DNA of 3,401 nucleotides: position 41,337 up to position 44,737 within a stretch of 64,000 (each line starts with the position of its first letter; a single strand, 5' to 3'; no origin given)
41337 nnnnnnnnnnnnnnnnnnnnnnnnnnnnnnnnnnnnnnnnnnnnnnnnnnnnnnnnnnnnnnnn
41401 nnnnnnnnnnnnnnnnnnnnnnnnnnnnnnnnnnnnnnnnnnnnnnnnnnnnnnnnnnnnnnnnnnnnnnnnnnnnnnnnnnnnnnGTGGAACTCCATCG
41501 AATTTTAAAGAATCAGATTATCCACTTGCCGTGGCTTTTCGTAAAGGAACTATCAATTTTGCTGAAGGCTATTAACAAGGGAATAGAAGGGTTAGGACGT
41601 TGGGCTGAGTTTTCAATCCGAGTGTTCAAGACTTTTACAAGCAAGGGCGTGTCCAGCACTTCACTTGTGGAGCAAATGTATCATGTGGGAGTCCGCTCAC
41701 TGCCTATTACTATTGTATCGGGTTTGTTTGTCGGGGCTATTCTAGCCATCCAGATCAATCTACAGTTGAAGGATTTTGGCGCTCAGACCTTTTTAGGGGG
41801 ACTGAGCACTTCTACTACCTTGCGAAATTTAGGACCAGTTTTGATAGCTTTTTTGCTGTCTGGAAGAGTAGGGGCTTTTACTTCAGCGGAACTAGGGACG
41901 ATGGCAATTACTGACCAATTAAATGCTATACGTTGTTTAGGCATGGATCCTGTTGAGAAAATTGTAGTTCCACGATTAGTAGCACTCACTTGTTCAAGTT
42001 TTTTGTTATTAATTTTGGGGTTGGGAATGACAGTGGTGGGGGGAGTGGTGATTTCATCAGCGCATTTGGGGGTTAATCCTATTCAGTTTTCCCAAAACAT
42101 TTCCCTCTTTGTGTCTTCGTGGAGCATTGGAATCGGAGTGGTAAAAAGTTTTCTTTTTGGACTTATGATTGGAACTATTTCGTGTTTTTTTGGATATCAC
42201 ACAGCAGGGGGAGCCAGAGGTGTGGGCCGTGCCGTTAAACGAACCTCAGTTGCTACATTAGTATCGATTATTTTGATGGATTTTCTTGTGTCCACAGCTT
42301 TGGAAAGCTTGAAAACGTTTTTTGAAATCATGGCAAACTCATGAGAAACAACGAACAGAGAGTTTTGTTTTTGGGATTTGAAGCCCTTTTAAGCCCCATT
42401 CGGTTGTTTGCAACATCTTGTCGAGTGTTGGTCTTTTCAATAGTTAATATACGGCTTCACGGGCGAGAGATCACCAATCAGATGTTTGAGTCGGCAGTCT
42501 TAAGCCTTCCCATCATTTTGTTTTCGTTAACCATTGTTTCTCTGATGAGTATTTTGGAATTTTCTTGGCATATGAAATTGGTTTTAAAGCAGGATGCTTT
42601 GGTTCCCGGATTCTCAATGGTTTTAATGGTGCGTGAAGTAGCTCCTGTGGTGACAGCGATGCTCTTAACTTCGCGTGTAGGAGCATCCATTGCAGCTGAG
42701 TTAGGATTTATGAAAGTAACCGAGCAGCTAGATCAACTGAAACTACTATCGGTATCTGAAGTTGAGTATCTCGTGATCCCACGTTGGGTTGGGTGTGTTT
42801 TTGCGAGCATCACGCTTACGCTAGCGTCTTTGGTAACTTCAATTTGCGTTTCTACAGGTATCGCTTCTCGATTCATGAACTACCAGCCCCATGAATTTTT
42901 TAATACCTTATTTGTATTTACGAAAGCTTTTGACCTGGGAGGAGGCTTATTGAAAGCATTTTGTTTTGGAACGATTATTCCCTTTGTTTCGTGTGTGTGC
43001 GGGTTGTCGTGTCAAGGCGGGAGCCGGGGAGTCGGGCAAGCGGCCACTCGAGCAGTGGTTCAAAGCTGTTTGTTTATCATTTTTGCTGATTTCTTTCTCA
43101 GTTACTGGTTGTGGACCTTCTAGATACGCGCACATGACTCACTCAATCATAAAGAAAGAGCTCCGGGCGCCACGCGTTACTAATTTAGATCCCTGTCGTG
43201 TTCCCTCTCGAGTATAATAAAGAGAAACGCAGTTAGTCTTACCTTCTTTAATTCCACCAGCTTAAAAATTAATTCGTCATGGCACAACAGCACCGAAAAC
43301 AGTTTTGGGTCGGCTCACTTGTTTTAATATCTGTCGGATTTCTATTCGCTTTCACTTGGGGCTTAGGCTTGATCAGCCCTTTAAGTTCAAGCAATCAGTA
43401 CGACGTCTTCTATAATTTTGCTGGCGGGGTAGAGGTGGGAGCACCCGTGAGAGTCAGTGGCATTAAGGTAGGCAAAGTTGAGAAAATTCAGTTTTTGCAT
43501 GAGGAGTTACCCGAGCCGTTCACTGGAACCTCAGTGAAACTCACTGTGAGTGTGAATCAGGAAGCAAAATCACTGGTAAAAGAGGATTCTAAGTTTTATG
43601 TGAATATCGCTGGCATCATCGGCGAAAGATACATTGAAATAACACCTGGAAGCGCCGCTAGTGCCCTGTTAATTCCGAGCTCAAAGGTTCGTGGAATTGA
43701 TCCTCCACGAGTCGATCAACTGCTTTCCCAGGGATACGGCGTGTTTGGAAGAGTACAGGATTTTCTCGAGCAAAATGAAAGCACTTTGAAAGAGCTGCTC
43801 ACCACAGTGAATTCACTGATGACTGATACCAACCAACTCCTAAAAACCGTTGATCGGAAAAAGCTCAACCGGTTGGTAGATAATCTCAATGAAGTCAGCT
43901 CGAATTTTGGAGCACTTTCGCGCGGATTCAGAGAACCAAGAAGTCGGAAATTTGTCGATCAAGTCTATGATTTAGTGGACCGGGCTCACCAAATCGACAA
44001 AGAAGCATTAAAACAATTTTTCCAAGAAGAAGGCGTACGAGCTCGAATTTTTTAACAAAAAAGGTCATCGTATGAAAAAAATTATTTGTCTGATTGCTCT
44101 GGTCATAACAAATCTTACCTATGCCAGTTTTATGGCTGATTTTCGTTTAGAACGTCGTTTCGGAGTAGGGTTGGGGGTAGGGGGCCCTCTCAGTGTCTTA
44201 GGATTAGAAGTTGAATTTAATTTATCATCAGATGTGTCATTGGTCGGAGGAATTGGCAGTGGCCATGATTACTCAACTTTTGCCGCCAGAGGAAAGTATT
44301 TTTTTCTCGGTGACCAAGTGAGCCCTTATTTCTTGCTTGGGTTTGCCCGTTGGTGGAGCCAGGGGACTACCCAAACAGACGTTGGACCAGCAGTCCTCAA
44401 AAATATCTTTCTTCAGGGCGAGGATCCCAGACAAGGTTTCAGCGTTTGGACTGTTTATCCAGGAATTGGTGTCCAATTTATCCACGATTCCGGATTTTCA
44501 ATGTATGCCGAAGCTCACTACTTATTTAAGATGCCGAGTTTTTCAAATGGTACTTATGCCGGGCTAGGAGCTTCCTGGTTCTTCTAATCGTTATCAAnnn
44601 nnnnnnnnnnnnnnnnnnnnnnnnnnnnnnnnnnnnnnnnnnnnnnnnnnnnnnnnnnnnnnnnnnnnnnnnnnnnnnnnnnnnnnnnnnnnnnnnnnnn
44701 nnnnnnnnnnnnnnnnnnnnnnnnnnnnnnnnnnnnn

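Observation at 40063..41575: Complementary motif degeneracy in the two tandem MlaF-like ATPases predicts a heterodimer with one dead ATP site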

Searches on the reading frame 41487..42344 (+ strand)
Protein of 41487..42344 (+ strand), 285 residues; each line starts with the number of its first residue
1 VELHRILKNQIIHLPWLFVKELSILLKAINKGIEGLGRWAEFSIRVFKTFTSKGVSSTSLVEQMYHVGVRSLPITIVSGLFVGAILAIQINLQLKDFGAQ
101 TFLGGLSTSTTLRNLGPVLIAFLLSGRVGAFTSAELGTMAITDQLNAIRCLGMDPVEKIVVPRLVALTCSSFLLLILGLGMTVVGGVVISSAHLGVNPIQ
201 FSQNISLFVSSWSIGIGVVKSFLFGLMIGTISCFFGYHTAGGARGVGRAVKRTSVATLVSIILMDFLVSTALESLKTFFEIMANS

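Call 3: search_protein_families(library=pfam, proteins=[window:41487-42344:+])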
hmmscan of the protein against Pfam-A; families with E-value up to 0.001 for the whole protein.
window:41487-42344:+ (285 aa): 1 family
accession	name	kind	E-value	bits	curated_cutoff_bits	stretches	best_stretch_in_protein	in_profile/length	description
PF02405.21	MlaE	-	3.6e-62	210.1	22.5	1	61-270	2-211/212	Permease MlaE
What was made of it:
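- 41487..42344 (+): MlaE-a permease paralog. The likely start is TTG 41559, which overlaps the NBD2 stop. Pfam MlaE E 3.6e-62 (call 3).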

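Call 4: search_protein_families(library=ncbifam, proteins=[window:41487-42344:+])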
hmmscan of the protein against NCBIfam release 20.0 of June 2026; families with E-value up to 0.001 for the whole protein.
window:41487-42344:+ (285 aa): 2 families
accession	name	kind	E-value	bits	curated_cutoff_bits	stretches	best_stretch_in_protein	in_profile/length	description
TIGR00056.1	TIGR00056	subfamily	1.4e-59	201.9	212.2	1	37-270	22-254/260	MlaE family lipid ABC transporter permease subunit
NF033619.1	perm_MlaE_1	exception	1.9e-48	165.3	315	1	30-270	8-249/253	lipid asymmetry maintenance ABC transporter permease subunit MlaE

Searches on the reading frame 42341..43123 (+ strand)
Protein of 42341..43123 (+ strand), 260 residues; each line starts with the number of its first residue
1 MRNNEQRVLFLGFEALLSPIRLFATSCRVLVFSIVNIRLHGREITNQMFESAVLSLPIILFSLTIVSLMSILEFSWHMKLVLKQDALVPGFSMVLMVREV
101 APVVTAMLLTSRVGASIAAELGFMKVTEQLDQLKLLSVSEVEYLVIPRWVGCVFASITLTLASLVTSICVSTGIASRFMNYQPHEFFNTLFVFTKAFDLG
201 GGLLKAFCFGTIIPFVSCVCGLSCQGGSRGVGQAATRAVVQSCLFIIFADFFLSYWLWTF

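Call 3: search_protein_families(library=pfam, proteins=[window:42341-43123:+])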
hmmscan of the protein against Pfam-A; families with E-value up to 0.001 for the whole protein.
window:42341-43123:+ (260 aa): 1 family
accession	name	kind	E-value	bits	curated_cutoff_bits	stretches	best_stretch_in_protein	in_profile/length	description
PF02405.21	MlaE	-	3.6e-53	180.7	22.5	1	45-254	2-210/212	Permease MlaE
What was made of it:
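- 42341..43123 (+): MlaE-b permease paralog. Its ATG overlaps the MlaE-a stop by 4 nt. It is 28% identical to MlaE-a. Pfam MlaE E 3.6e-53 (call 3).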

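Call 4: search_protein_families(library=ncbifam, proteins=[window:42341-43123:+])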
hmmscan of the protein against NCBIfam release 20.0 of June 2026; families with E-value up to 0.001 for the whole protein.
window:42341-43123:+ (260 aa): 2 families
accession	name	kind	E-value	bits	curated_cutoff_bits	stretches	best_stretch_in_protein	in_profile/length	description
TIGR00056.1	TIGR00056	subfamily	2.7e-45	155.1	212.2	1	27-256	24-255/260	MlaE family lipid ABC transporter permease subunit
NF033619.1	perm_MlaE_1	exception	5.4e-33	114.7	315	1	32-256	26-250/253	lipid asymmetry maintenance ABC transporter permease subunit MlaE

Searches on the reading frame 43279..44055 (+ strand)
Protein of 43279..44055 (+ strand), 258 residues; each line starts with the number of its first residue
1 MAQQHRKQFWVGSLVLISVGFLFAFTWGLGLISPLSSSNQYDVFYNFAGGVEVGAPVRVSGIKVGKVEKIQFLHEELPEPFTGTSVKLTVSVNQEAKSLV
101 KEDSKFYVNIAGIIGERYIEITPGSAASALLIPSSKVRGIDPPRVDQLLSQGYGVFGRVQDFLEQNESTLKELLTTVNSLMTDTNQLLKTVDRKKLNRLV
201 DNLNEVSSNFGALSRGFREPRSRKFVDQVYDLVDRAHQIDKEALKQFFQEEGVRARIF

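Call 3: search_protein_families(library=pfam, proteins=[window:43279-44055:+])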
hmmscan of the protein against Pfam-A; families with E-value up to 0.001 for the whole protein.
window:43279-44055:+ (258 aa): 2 families
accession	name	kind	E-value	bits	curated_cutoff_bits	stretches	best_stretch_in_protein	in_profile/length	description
PF02470.25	MlaD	-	7.5e-17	61.8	25.1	1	39-124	3-81/81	MlaD protein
PF06103.16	DUF948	-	0.00081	20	37.2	0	156-214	28-88/89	Bacterial protein of unknown function (DUF948)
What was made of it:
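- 43279..44055 (+): Single MCE-domain protein, MlaD-like, 258 aa. About 130 residues follow the MCE domain. Pfam MlaD E 7.5e-17, residues 39-124 (call 3).
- On Mla/MCE (type VIII) ABC transporter: ORF 43279-44055 hits PF02470 with E 7.5e-17 (call 3).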

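Call 4: search_protein_families(library=ncbifam, proteins=[window:43279-44055:+])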
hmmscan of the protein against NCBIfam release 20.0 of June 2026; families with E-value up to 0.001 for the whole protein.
window:43279-44055:+ (258 aa): 3 families
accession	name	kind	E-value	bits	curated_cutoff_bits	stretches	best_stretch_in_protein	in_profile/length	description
TIGR04430.1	OM_asym_MlaD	equivalog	8.2e-19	67.9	135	1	5-130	3-121/146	outer membrane lipid asymmetry maintenance protein MlaD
TIGR00996.1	Mtu_fam_mce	paralog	2.2e-14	53.3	140.5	1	11-210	5-204/291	MCE family protein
NF008070.2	PRK10807.1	equivalog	1.6e-05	23.8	525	0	49-108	46-99/542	intermembrane transport protein PqiB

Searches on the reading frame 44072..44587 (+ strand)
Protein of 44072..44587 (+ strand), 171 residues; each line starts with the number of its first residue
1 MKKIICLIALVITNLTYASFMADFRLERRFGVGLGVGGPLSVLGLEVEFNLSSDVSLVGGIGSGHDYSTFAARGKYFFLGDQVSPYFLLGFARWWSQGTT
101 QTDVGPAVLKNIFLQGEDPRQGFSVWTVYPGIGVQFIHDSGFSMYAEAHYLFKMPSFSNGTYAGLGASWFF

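Call 3: search_protein_families(library=pfam, proteins=[window:44072-44587:+])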
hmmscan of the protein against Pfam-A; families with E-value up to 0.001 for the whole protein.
window:44072-44587:+ (171 aa): 1 family
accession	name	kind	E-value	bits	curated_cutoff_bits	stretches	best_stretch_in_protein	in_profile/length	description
PF13505.12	OMP_b-brl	-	1.3e-05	25.9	28.7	1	29-154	43-155/175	Outer membrane protein beta-barrel domain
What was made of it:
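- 44072..44587 (+): Small secreted protein resembling an outer-membrane beta-barrel, conserved directly after MlaD. It is a probable outer-membrane partner; this is an inference. Weak Pfam OMP_b-brl hit, 25.9 bits, below the cut-off (call 3).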

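Call 4: search_protein_families(library=ncbifam, proteins=[window:44072-44587:+])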
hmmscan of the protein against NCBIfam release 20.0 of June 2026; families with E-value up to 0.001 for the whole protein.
window:44072-44587:+ (171 aa): 0 families

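Call 66: predict_structure(protein=window:44072-44587:+)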
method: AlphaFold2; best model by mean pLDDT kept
length: 171 residues; sequences in the alignment: 1
mean_pLDDT: 30.8   pTM: 0.23
mean pLDDT of the five models: 30.8, 30.5, 30.1, 29.1, 28.8
residues with pLDDT >= 90: 0; 70-90: 0; 50-70: 0; < 50: 171
segments of 3 or more residues with pLDDT < 50: 1-171
pLDDT, mean of each block of 10 residues (from residue 1): 30 33 27 25 28 25 25 31 30 30 25 27 28 35 40 40 42 40
secondary structure, 60 per line:
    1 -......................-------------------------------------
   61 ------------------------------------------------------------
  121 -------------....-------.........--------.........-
elements in order: H2-23 E134-137 E145-153 E162-170
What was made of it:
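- Tried and rejected: AlphaFold2 on the 171-aa OMP-like protein without an alignment: pLDDT 30.8, uninformative (call 66).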
